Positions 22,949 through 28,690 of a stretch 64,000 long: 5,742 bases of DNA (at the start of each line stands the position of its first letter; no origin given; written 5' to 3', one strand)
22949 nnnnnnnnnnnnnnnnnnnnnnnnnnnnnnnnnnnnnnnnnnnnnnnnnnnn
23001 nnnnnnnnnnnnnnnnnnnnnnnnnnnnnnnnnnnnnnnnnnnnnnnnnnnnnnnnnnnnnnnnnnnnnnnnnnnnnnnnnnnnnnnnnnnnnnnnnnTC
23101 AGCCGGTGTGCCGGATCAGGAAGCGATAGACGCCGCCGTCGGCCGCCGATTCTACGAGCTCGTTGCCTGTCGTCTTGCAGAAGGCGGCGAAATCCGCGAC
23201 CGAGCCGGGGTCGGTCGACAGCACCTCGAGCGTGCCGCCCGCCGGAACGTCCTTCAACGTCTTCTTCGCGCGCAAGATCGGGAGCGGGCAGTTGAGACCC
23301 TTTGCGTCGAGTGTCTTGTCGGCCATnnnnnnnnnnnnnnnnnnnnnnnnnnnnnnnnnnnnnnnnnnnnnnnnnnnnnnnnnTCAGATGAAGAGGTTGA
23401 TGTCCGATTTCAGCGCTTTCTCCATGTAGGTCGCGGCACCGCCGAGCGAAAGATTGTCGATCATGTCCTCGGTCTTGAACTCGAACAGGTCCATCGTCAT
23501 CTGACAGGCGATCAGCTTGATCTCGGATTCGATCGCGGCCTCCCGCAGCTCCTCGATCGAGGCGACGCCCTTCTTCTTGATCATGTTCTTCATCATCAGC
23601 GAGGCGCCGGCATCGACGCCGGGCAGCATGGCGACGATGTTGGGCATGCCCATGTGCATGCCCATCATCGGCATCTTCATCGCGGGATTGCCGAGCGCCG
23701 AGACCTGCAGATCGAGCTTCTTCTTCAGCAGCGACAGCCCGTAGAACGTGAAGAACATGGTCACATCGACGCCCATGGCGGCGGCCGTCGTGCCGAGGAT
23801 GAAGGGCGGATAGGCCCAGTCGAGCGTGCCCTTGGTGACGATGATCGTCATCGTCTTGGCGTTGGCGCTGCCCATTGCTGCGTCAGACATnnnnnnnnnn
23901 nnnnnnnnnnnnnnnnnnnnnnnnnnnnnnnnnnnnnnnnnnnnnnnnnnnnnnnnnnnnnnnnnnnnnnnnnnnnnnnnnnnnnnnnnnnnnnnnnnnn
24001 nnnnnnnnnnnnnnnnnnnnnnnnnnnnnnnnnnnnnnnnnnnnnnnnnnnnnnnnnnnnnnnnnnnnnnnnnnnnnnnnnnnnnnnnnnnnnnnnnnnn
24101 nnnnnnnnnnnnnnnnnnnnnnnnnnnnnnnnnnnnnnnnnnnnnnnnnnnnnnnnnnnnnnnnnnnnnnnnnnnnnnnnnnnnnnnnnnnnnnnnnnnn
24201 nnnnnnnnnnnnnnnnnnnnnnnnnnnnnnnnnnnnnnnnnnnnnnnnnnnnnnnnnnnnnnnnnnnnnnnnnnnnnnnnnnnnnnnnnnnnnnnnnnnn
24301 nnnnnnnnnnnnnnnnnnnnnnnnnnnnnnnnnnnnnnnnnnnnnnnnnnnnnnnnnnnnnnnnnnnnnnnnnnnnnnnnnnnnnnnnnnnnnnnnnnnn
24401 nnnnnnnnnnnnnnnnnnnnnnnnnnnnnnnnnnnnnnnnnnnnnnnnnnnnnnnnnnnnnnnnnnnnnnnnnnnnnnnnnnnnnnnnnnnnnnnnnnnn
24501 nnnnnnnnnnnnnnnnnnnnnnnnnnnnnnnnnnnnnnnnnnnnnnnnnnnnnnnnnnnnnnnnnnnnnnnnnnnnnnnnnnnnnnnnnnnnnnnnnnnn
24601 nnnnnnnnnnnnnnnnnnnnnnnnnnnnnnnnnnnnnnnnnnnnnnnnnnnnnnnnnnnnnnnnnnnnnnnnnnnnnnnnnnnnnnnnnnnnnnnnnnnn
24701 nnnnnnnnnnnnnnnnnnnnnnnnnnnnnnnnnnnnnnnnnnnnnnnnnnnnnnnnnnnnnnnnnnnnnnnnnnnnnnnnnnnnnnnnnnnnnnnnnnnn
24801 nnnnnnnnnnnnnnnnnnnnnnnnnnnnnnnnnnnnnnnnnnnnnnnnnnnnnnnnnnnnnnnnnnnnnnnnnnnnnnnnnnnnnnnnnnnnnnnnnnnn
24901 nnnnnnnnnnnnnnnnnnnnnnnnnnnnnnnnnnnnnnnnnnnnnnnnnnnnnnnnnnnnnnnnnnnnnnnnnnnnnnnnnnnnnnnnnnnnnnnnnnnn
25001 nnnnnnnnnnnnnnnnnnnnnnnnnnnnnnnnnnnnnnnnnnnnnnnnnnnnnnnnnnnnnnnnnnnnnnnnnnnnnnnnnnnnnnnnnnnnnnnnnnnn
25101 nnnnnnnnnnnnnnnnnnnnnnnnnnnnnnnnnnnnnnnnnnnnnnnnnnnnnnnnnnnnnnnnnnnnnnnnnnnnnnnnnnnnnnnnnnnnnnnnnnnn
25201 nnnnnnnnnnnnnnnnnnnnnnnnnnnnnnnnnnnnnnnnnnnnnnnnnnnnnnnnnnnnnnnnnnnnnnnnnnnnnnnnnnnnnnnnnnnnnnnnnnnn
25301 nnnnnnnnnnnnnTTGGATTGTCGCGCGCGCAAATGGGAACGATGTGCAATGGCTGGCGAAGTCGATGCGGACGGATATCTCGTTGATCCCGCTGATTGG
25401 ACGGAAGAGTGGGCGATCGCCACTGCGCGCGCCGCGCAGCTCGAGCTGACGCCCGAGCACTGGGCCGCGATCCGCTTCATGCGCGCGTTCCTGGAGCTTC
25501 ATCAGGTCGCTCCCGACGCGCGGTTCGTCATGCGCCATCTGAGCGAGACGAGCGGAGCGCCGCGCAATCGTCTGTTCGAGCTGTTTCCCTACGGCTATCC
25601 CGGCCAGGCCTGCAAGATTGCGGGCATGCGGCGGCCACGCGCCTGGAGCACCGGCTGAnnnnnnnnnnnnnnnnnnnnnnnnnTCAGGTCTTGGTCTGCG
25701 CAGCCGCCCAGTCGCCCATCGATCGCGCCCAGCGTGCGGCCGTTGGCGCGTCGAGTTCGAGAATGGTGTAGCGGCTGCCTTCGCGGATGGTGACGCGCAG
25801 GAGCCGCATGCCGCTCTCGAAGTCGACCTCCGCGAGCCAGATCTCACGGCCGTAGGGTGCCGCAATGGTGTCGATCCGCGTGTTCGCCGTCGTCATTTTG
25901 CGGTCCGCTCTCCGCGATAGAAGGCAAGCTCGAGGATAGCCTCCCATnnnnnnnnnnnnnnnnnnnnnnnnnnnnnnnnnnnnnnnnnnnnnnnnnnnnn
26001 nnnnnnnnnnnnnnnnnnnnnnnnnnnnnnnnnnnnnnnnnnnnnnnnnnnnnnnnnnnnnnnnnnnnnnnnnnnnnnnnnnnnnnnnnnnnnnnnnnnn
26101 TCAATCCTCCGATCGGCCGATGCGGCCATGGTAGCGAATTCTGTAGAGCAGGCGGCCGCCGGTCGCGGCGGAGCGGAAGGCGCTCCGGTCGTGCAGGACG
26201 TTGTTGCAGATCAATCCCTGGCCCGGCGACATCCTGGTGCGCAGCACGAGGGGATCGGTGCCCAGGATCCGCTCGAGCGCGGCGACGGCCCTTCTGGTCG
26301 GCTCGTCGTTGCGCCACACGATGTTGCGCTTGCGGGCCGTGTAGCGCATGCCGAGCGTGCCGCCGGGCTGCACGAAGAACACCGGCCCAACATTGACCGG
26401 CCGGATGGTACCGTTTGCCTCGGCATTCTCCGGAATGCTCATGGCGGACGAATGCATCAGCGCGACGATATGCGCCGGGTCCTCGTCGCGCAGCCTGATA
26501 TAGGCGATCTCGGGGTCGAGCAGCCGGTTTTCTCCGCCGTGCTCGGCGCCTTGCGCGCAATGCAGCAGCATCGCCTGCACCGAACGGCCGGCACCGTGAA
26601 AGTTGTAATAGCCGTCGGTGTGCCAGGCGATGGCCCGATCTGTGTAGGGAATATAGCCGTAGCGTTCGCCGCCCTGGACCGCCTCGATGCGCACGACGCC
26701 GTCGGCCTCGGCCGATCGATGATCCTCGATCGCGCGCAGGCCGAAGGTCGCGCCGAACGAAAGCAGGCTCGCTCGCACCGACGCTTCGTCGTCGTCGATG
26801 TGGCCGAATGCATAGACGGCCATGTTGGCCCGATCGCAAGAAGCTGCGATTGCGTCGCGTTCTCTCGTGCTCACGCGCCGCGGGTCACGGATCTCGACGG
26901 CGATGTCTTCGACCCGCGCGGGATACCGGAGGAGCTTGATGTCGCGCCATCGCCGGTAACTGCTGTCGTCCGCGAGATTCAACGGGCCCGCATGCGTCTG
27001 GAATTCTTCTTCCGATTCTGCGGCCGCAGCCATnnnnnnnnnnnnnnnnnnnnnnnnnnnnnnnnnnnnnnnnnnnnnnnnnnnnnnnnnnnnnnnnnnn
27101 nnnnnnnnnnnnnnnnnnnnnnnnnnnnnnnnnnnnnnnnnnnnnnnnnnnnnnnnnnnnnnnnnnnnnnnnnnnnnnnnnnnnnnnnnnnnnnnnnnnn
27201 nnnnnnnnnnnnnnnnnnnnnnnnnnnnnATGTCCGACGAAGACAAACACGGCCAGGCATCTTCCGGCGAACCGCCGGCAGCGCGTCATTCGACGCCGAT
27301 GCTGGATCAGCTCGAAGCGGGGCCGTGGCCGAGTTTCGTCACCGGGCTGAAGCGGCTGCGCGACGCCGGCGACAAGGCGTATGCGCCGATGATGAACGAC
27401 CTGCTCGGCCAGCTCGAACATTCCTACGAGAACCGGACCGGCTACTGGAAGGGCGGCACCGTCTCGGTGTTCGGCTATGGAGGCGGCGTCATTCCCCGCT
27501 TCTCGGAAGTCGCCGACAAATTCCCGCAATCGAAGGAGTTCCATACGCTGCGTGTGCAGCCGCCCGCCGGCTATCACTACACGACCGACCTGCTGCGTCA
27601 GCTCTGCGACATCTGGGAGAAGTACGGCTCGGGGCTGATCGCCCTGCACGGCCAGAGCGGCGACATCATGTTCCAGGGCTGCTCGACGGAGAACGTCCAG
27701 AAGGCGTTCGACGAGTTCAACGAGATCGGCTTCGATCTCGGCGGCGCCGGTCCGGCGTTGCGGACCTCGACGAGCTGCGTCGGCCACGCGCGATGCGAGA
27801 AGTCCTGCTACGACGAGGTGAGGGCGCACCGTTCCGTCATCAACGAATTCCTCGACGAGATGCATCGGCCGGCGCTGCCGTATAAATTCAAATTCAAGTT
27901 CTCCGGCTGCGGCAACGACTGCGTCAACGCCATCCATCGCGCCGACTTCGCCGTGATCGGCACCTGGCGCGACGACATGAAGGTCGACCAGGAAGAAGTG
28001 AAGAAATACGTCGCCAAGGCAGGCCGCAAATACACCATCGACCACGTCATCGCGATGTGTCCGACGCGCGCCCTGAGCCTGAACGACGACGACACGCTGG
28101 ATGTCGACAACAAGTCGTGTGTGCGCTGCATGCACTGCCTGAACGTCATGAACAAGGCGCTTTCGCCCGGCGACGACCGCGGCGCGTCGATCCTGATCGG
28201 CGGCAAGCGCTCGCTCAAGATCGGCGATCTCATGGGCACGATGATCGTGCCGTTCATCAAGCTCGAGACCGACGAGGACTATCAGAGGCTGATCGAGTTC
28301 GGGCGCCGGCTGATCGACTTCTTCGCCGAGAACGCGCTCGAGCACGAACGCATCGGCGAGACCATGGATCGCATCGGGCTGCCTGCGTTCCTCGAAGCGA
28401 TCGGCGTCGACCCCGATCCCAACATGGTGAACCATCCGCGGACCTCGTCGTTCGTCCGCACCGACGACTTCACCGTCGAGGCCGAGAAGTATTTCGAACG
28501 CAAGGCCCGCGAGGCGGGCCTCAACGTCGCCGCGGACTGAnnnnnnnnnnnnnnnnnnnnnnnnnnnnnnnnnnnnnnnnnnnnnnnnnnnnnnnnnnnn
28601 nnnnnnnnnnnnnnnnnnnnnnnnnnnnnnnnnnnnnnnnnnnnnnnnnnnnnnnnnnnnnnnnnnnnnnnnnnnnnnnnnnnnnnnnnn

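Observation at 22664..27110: A SqrR/BigR-type persulfide sensor appears to control the rDsr operon directly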

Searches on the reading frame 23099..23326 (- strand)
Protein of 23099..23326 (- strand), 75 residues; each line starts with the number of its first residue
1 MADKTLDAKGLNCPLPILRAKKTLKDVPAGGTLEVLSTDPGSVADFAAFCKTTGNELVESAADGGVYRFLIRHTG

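Call 3: search_protein_families(library=pfam, proteins=[window:23099-23326:-])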
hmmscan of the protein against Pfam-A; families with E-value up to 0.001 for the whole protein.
window:23099-23326:- (75 aa): 1 family
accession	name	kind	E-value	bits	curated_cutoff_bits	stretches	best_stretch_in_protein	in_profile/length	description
PF01206.22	TusA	-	3.5e-23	81.7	28.6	1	4-72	1-69/70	Sulfurtransferase TusA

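Call 8: search_protein_families(library=ncbifam, proteins=[window:23099-23326:-])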
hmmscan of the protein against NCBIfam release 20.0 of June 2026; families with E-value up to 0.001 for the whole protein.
window:23099-23326:- (75 aa): 3 families
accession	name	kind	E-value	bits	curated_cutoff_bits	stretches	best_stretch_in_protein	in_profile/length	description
NF001423.0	PRK00299.1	equivalog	7e-18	64.2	78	1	2-73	8-79/82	sulfurtransferase TusA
NF008242.0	PRK11018.1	equivalog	1.6e-09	37.3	79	1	3-72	8-77/78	sulfurtransferase-like selenium metabolism protein YedF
TIGR03527.1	selenium_YedF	equivalog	1.1e-06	28.6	110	1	6-70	1-65/194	sulfurtransferase-like selenium metabolism protein YedF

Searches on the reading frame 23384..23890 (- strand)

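Call 3: search_protein_families(library=pfam, proteins=[window:23384-23890:-])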
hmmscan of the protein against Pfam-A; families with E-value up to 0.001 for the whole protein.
window:23384-23890:- (168 aa): 2 families
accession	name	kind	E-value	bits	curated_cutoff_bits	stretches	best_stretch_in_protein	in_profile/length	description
PF13686.11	DrsE_2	-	5.2e-52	176.4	25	1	11-167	2-156/156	DsrE/DsrF/DrsH-like family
PF02635.20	DsrE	-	3.4e-07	30.9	22.7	1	15-163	4-111/116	DsrE/DsrF-like family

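Call 8: search_protein_families(library=ncbifam, proteins=[window:23384-23890:-])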
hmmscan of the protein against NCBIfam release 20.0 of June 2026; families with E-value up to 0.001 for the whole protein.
window:23384-23890:- (168 aa): 1 family
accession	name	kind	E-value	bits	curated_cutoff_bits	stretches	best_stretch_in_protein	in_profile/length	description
NF047629.1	SulfCarrDsrE2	equivalog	5.2e-65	218.5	210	1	10-168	2-159/159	sulfur carrier protein DsrE2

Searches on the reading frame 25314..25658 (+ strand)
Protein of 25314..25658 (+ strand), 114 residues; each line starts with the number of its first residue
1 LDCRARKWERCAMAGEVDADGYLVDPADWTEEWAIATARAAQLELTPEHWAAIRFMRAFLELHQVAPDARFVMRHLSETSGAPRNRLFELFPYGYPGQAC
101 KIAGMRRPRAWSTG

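Call 3: search_protein_families(library=pfam, proteins=[window:25314-25658:+])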
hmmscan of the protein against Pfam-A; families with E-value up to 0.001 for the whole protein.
window:25314-25658:+ (114 aa): 1 family
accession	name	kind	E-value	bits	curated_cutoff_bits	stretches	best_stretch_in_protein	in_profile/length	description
PF04358.19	DsrC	-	1.8e-25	89.9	24.9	1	16-109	8-104/107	DsrC like protein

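Call 8: search_protein_families(library=ncbifam, proteins=[window:25314-25658:+])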
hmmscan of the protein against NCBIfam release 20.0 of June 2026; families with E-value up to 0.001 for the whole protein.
window:25314-25658:+ (114 aa): 2 families
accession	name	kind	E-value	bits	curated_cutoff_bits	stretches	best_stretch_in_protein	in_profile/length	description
TIGR03342.1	dsrC_tusE_dsvC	subfamily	2e-21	76.4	53.5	1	16-109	9-105/108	TusE/DsrC/DsvC family sulfur relay protein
NF008562.0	PRK11508.1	equivalog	1.2e-15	57.6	191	1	16-108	10-105/109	sulfurtransferase TusE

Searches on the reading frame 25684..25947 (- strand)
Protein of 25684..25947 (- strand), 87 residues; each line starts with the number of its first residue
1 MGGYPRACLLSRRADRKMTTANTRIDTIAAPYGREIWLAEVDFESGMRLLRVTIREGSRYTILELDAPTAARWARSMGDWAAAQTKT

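Call 3: search_protein_families(library=pfam, proteins=[window:25684-25947:-])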
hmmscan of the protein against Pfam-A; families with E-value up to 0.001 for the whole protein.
window:25684-25947:- (87 aa): 1 family
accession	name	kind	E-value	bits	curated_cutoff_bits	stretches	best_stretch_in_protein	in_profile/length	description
PF22295.1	DUF6967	-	1.3e-25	89.4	27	1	22-82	4-64/65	Family of unknown function (DUF6967)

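Call 8: search_protein_families(library=ncbifam, proteins=[window:25684-25947:-])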
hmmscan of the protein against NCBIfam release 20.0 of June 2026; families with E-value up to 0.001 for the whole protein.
window:25684-25947:- (87 aa): 0 families

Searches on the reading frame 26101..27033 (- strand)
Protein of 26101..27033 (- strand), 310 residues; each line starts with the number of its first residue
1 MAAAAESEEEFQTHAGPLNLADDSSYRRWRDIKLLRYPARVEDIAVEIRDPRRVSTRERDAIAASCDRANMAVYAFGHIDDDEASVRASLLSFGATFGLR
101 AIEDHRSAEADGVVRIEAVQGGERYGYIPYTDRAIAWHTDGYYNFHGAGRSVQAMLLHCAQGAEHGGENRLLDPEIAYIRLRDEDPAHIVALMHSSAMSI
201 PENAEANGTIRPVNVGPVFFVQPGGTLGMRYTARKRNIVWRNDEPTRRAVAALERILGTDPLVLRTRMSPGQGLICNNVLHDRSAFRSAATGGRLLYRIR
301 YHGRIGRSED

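Call 3: search_protein_families(library=pfam, proteins=[window:26101-27033:-])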
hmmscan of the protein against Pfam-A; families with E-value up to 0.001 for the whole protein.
window:26101-27033:- (310 aa): 1 family
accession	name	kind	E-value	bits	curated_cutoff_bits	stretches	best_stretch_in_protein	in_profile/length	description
PF02668.22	TauD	-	1.4e-17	64.9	27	1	89-299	51-266/267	Taurine catabolism dioxygenase TauD, TfdA family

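Call 8: search_protein_families(library=ncbifam, proteins=[window:26101-27033:-])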
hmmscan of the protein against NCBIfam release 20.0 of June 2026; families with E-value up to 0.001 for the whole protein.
window:26101-27033:- (310 aa): 3 families
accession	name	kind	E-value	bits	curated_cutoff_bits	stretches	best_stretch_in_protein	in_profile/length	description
NF049936.1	TriMthamethphnDioxTmpA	equivalog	5.1e-09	35.4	400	1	130-295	180-343/366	2-trimethylaminoethylphosphonate dioxygenase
TIGR02410.1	carnitine_TMLD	equivalog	1e-08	35.1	268.3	1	130-287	174-338/362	trimethyllysine dioxygenase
TIGR02409.1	carnitine_bodg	equivalog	1.6e-05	24.1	414.75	1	130-296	182-347/366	gamma-butyrobetaine dioxygenase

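Call 44: search_solved_structures(query=window:26101-27033:-, max_evalue=0.01)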
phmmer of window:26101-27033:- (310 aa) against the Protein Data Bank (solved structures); distinct sequences matched with E-value up to 0.01: 1.
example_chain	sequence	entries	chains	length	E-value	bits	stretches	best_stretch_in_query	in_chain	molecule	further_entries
6npb_A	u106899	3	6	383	0.0018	21.1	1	128-292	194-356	TmpA, 2-trimethylaminoethylphosphonate hydroxylase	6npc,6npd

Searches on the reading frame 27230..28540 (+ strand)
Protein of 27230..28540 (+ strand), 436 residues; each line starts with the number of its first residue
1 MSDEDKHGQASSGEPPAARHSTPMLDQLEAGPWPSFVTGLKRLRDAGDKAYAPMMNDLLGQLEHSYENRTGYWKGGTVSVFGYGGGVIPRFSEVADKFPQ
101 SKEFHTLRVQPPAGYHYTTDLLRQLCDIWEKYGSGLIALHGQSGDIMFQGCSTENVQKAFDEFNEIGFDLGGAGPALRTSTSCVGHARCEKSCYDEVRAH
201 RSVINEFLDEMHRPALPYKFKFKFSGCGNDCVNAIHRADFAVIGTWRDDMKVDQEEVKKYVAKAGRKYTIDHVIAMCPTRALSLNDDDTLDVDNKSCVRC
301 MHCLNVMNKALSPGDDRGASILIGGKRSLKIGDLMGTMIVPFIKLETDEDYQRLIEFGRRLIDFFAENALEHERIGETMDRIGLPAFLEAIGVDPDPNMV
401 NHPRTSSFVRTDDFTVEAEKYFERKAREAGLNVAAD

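Call 3: search_protein_families(library=pfam, proteins=[window:27230-28540:+])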
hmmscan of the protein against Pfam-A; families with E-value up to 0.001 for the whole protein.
window:27230-28540:+ (436 aa): 2 families
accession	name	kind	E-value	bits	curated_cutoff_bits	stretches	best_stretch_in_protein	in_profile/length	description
PF01077.27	NIR_SIR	-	4.7e-32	111.1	27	1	174-392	2-151/158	Nitrite and sulphite reductase 4Fe-4S domain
PF03460.22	NIR_SIR_ferr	-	4.4e-11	42.8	24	1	100-165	5-68/69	Nitrite/Sulfite reductase ferredoxin-like half domain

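Call 8: search_protein_families(library=ncbifam, proteins=[window:27230-28540:+])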
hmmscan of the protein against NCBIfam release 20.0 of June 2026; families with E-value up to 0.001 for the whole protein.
window:27230-28540:+ (436 aa): 8 families
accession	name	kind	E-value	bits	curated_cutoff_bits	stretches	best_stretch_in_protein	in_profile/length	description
TIGR02064.1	dsrA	equivalog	1.7e-174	580.4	392.85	1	25-422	1-397/402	dissimilatory-type sulfite reductase subunit alpha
TIGR02066.1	dsrB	equivalog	1.3e-41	142.8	341.5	1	86-401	18-321/341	dissimilatory-type sulfite reductase subunit beta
TIGR02912.1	sulfite_red_C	equivalog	2.3e-08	33.4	324.1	1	106-387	22-292/314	sulfite reductase subunit C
NF007126.0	PRK09567.1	equivalog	1.1e-05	23.8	523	1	107-275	377-537/595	NirA family protein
TIGR02374.1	nitri_red_nirB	equivalog_domain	3e-05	22.6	578.35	1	115-245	569-693/794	nitrite reductase large subunit NirB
NF007125.0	PRK09566.1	equivalog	7.7e-05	21.3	594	1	111-280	328-487/513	ferredoxin--nitrite reductase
NF011565.0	PRK14989.1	subfamily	8.6e-05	20.8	883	1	143-245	600-698/847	nitrite reductase large subunit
TIGR04041.1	activase_YjjW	hypoth_equivalog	0.00083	18.8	250.2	0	273-313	49-88/276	YjjW family glycine radical enzyme activase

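Call 13: find_related_loci(query=window:27230-28540:+, collection=genome_contigs, flank=10000)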
Query window:27230-28540:+ (436 aa) in genome_contigs; peptide patterns used: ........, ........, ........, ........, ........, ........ (x = any residue, [..] = any of these).
600 stretches matched a pattern (row limit reached: there are more); 596 encode a relative of the query (tblastn E <= 1e-3); the best 80 are kept; 80 distinct loci.
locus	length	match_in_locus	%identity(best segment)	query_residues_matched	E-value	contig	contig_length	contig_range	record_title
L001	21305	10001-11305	88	1-436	0e+0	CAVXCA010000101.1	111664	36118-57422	MAG: uncultured Alphaproteobacteria bacterium isolate MFD03323.bin.1.128 genome assembly, contig: contig_83916, whole ge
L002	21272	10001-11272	88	13-436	0e+0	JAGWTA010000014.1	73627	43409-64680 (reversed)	MAG: Hyphomicrobiales bacterium isolate REEB362 contig-150_242, whole genome shotgun sequence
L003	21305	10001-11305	87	1-436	0e+0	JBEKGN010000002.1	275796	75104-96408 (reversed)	MAG: Roseiarcus sp. isolate SPRUCE 254 SPRUCE_254_2, whole genome shotgun sequence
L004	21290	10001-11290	86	7-436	0e+0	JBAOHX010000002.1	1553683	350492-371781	MAG: Rhodoblastus sp. isolate AS_Ams2_Bin28 np1-np2_contig_247, whole genome shotgun sequence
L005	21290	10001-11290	86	7-436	0e+0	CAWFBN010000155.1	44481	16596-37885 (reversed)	MAG: uncultured Alphaproteobacteria bacterium isolate MFD01188.bin.2.57 genome assembly, contig: contig_63858, whole gen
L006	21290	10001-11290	85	7-436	0e+0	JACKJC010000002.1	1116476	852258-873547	MAG: Methylobacteriaceae bacterium isolate HK-STAS-PROT-29 HK-STAS-PROT-29_2, whole genome shotgun sequence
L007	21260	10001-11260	86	17-436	0e+0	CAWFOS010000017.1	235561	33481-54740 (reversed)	MAG: uncultured Alphaproteobacteria bacterium isolate MFD01689.bin.2.42 genome assembly, contig: contig_12307, whole gen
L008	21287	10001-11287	86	11-436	0e+0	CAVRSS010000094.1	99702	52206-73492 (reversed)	MAG: uncultured Alphaproteobacteria bacterium isolate MFD01188.bin.2.127 genome assembly, contig: contig_4623, whole gen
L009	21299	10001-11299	84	4-436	0e+0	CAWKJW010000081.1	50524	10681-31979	MAG: uncultured Alphaproteobacteria bacterium isolate MFD04752.bin.3.19 genome assembly, contig: contig_65839, whole gen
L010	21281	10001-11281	84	8-436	0e+0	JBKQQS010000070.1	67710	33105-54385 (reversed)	MAG: Rhodomicrobium sp. isolate MGr2D2E2F__bin_116 MGr2D2E2F_000000152587, whole genome shotgun sequence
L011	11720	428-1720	83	1-436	0e+0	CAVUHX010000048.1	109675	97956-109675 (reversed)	MAG: uncultured Alphaproteobacteria bacterium isolate MFD01872.bin.2.31 genome assembly, contig: contig_66508, whole gen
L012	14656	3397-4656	86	17-436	0e+0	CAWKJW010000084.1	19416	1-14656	MAG: uncultured Alphaproteobacteria bacterium isolate MFD04752.bin.3.19 genome assembly, contig: contig_70857, whole gen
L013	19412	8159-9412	84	19-436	0e+0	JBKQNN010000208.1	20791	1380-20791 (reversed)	MAG: Rhodomicrobium sp. isolate LASCr2D2E2F__bin_140 LASCr2D2E2F_000000159938, whole genome shotgun sequence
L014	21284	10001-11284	83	3-430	0e+0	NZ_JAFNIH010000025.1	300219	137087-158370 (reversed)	Pinisolibacter aquiterrae strain B13 NODE_5_length_300219_cov_136.707730, whole genome shotgun sequence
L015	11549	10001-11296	83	4-434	0e+0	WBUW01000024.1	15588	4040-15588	MAG: Pseudorhodoplanes sp. isolate SB26 contig_1611, whole genome shotgun sequence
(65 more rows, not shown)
